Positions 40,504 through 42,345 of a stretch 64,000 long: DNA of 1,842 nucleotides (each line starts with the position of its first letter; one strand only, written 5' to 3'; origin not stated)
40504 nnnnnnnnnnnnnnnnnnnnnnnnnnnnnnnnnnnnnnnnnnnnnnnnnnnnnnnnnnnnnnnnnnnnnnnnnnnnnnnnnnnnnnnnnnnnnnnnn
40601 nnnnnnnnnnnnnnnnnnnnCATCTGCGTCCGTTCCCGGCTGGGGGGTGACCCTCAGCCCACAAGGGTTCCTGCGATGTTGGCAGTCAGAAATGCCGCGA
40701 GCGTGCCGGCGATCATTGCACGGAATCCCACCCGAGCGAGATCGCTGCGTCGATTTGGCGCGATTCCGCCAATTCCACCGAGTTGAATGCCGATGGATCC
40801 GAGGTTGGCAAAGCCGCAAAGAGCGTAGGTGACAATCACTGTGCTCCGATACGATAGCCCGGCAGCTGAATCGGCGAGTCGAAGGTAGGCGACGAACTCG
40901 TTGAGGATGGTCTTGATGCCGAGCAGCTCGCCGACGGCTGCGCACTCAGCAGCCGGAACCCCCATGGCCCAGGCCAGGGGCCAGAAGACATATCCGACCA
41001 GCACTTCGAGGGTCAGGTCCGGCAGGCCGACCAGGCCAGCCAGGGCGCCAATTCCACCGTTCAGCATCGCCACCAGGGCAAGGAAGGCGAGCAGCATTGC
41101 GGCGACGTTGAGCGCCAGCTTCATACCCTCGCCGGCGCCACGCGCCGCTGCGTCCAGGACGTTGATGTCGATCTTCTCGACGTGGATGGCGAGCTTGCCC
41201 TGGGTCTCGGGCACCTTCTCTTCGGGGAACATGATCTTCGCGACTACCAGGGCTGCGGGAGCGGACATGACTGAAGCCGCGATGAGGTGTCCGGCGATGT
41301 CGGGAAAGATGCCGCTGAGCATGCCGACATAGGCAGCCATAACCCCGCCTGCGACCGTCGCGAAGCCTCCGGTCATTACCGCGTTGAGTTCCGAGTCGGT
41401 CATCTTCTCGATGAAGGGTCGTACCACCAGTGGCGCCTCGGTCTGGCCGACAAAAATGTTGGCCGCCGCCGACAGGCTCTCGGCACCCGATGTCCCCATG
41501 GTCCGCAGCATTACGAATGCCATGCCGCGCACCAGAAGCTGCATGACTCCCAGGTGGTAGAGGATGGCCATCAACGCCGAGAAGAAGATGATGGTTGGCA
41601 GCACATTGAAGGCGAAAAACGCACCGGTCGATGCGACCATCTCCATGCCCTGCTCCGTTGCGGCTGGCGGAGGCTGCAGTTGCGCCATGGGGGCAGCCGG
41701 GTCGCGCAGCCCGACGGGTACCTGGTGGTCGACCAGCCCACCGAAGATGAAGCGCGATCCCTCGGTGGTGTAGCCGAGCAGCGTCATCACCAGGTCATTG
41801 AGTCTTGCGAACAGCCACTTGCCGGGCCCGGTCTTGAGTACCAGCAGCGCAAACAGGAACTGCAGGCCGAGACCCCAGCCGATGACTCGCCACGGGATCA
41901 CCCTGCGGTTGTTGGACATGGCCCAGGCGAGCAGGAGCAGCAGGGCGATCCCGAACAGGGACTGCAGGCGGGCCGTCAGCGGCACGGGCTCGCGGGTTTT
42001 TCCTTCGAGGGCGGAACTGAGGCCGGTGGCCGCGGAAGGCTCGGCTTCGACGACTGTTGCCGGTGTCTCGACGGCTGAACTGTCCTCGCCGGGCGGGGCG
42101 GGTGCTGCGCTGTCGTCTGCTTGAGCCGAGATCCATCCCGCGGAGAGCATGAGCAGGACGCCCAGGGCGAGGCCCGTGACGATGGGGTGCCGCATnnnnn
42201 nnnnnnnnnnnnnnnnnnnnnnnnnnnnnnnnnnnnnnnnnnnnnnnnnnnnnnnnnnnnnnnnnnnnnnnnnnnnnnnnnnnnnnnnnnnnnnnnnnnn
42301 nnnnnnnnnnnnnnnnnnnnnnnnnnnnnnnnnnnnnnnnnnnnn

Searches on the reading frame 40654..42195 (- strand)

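Call 45: search_protein_families(library=ncbifam, proteins=[window:40654-42195:-], max_evalue=1e-10)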
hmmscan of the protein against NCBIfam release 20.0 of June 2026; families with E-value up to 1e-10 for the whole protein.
window:40654-42195:- (513 aa): 1 family
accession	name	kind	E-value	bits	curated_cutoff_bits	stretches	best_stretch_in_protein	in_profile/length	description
TIGR00804.1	nupC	subfamily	2.4e-131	438.5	442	1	77-511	1-400/401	NupC/NupG family nucleoside CNT transporter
